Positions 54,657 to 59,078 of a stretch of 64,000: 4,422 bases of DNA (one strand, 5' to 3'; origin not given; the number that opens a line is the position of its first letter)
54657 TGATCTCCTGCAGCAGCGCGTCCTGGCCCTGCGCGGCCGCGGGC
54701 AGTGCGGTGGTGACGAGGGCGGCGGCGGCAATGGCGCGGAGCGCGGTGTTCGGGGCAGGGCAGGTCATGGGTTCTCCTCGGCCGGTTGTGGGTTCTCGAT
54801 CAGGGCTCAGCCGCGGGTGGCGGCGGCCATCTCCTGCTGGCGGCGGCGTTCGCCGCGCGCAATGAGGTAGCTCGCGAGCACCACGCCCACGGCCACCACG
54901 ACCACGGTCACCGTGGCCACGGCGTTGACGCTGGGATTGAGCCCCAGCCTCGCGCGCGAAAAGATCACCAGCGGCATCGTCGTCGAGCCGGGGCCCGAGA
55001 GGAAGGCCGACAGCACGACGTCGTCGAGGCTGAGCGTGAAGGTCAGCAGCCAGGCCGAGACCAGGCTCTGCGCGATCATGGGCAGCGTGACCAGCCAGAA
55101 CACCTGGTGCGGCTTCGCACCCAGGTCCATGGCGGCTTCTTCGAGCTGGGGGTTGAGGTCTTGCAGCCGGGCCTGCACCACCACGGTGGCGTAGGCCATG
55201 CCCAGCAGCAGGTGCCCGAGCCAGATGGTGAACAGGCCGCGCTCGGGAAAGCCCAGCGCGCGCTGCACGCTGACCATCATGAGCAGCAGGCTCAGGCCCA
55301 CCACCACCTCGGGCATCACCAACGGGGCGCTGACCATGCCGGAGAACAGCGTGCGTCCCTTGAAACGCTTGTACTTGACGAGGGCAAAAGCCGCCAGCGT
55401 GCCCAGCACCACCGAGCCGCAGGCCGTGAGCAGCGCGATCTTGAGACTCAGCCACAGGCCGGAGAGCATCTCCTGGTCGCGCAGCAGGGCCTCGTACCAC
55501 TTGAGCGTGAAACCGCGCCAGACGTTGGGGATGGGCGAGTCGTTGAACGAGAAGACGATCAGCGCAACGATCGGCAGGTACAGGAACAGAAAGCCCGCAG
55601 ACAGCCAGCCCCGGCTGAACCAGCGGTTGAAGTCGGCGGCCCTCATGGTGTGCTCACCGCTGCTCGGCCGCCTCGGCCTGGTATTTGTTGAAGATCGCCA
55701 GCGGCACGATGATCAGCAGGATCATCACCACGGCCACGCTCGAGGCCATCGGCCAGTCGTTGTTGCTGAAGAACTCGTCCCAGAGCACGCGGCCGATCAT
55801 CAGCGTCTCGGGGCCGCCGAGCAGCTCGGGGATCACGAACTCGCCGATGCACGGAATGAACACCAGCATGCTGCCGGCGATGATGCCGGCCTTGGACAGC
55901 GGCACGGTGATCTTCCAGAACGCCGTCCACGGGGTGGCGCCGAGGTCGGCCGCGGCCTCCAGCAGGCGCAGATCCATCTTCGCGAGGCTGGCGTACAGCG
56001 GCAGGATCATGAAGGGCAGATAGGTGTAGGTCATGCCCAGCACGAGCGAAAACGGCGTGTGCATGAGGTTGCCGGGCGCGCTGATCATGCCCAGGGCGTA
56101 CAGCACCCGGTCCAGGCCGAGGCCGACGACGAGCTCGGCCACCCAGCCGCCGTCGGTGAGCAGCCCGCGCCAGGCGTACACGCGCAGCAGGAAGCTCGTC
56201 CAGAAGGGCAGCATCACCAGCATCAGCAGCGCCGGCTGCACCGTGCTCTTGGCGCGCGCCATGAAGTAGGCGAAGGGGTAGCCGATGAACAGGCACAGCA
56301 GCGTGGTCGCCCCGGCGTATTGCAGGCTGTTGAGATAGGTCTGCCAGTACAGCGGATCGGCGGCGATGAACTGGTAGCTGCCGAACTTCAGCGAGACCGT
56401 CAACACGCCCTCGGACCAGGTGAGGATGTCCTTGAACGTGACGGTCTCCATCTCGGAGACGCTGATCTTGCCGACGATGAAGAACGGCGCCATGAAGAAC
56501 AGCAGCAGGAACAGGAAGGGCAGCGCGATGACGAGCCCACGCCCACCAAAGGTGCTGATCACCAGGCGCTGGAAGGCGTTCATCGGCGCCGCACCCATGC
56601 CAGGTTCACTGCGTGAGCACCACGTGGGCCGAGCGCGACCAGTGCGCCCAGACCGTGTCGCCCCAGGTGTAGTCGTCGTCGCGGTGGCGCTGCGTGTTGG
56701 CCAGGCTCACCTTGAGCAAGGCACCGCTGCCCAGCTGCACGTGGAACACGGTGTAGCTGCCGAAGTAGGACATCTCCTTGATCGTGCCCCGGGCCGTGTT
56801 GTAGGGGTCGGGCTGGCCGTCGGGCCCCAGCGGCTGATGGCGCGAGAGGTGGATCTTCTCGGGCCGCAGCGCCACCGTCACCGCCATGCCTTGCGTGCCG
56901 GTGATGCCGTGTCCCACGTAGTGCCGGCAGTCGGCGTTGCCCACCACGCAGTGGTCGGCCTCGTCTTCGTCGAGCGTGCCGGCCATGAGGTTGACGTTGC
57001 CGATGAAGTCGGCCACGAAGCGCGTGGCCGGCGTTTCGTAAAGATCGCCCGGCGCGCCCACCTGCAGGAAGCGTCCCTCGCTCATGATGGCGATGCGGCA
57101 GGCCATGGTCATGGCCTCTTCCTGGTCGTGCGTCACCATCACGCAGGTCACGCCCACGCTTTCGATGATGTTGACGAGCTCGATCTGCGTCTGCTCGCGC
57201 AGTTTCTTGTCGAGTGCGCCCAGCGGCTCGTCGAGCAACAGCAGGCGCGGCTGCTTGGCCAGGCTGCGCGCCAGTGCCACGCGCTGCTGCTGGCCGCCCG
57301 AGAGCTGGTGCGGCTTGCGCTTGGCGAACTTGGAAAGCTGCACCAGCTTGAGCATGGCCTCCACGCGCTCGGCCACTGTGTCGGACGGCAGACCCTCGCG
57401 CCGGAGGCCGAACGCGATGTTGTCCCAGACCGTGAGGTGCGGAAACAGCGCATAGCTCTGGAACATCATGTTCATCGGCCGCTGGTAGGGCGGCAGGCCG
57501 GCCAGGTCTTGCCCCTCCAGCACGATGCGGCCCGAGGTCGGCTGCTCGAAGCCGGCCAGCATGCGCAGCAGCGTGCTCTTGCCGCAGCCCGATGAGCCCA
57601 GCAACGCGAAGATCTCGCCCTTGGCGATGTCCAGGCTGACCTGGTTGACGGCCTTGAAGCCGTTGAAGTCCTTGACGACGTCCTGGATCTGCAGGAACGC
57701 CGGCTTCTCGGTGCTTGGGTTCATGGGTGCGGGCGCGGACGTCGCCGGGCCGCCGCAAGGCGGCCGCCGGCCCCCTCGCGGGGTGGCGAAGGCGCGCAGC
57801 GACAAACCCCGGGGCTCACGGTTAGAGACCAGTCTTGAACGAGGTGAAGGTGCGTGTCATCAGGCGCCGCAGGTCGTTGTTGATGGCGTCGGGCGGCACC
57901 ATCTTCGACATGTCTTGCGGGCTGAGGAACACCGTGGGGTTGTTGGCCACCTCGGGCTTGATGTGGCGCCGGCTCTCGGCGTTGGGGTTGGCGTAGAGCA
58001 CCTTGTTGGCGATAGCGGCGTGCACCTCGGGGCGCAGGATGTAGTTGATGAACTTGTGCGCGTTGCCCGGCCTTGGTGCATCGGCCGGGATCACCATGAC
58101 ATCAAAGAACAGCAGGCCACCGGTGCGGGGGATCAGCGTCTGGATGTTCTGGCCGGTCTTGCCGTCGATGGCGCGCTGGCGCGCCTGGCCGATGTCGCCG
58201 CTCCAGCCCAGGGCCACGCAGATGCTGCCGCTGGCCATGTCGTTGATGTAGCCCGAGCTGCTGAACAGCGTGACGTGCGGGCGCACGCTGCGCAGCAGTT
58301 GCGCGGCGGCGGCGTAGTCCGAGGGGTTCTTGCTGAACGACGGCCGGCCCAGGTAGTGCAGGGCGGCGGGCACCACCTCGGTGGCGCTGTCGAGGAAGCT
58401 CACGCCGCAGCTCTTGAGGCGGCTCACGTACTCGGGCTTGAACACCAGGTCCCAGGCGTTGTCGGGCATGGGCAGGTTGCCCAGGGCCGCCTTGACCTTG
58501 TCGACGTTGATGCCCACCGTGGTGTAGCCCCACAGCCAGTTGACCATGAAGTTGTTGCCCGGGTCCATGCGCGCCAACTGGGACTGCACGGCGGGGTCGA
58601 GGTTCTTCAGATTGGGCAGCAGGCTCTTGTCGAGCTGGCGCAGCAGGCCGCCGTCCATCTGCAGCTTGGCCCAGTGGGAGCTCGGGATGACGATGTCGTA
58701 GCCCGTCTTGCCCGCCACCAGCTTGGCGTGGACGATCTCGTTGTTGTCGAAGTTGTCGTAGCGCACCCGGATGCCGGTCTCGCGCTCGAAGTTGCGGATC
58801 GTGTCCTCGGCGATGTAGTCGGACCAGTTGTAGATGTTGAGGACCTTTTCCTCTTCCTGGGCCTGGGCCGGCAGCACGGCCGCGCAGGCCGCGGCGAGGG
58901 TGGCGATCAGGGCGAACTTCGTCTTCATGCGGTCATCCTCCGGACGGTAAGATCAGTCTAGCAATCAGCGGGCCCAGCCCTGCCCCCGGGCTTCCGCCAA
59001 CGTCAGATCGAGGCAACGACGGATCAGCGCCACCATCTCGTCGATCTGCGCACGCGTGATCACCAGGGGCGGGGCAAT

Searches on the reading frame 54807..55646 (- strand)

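Call 38: search_protein_families(library=pfam, proteins=[window:54807-55646:-], max_evalue=0.00001)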
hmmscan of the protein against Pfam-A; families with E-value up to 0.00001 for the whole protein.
window:54807-55646:- (279 aa): 1 family
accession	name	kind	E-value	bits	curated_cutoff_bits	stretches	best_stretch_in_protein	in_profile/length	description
PF00528.27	BPD_transp_1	-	7.9e-14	52.2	26.4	1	79-268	2-181/184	Binding-protein-dependent transport system inner membrane component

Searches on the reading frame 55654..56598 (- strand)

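Call 38: search_protein_families(library=pfam, proteins=[window:55654-56598:-], max_evalue=0.00001)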
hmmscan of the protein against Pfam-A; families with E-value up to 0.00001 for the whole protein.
window:55654-56598:- (314 aa): 1 family
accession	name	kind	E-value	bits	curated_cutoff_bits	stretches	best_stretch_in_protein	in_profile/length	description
PF00528.27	BPD_transp_1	-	5.6e-14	52.7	26.4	1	106-305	1-176/184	Binding-protein-dependent transport system inner membrane component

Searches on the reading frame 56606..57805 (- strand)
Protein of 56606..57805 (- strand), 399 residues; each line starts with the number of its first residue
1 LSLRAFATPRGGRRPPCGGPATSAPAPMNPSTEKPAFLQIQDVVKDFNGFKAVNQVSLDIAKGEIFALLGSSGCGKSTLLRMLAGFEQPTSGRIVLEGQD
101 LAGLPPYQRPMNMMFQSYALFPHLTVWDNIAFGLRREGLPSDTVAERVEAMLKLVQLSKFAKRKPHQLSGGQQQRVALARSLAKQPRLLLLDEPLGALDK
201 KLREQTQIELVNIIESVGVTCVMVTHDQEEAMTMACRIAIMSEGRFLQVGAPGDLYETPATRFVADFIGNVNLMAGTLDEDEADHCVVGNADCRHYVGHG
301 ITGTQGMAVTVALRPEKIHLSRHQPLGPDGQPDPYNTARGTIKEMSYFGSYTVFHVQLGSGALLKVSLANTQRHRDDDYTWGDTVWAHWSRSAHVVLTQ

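Call 38: search_protein_families(library=pfam, proteins=[window:56606-57805:-], max_evalue=0.00001)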
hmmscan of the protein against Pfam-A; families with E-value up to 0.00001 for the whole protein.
window:56606-57805:- (399 aa): 2 families
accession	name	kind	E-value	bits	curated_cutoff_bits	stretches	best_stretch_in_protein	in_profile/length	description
PF00005.33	ABC_tran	-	9.1e-40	136.9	25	1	53-195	1-136/137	ABC transporter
PF08402.16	TOBE_2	-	1.5e-18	67.1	21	1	311-397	1-76/76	TOBE domain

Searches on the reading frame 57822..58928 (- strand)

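Call 38: search_protein_families(library=pfam, proteins=[window:57822-58928:-], max_evalue=0.00001)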
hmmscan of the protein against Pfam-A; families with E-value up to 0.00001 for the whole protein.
window:57822-58928:- (368 aa): 3 families
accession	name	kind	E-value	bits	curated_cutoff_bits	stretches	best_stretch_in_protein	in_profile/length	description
PF13416.11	SBP_bac_8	-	1.1e-21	78.3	27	1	44-333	3-277/279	Bacterial extracellular solute-binding protein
PF13343.11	SBP_bac_6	-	1.2e-14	54.9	24.6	1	78-317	5-222/245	Bacterial extracellular solute-binding protein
PF01547.30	SBP_bac_1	-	2e-08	35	26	1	38-302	13-305/307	Bacterial extracellular solute-binding protein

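Call 67: search_protein_families(library=ncbifam, proteins=[window:57825-58928:-], max_evalue=1e-10)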
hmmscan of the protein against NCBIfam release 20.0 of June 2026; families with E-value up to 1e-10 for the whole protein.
window:57825-58928:- (368 aa): 4 families
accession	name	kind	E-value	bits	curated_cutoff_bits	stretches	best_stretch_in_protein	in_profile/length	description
NF007962.0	PRK10682.1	equivalog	2.2e-116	388.9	636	1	7-367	9-369/370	spermidine/putrescine ABC transporter substrate-binding protein PotF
NF007048.0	PRK09501.1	equivalog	9.4e-55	185.9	582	1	12-338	11-319/348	spermidine/putrescine ABC transporter substrate-binding protein PotD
NF041888.1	ABC_SBP_YdcS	equivalog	3.1e-15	55.9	725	1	6-308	10-315/379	putative ABC transporter substrate-binding protein YdcS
NF043073.1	MMSYN1_0195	equivalog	1.4e-13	49.9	1250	1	29-110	599-678/1021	spermidine/putrescine ABC transporter permease/substrate-binding protein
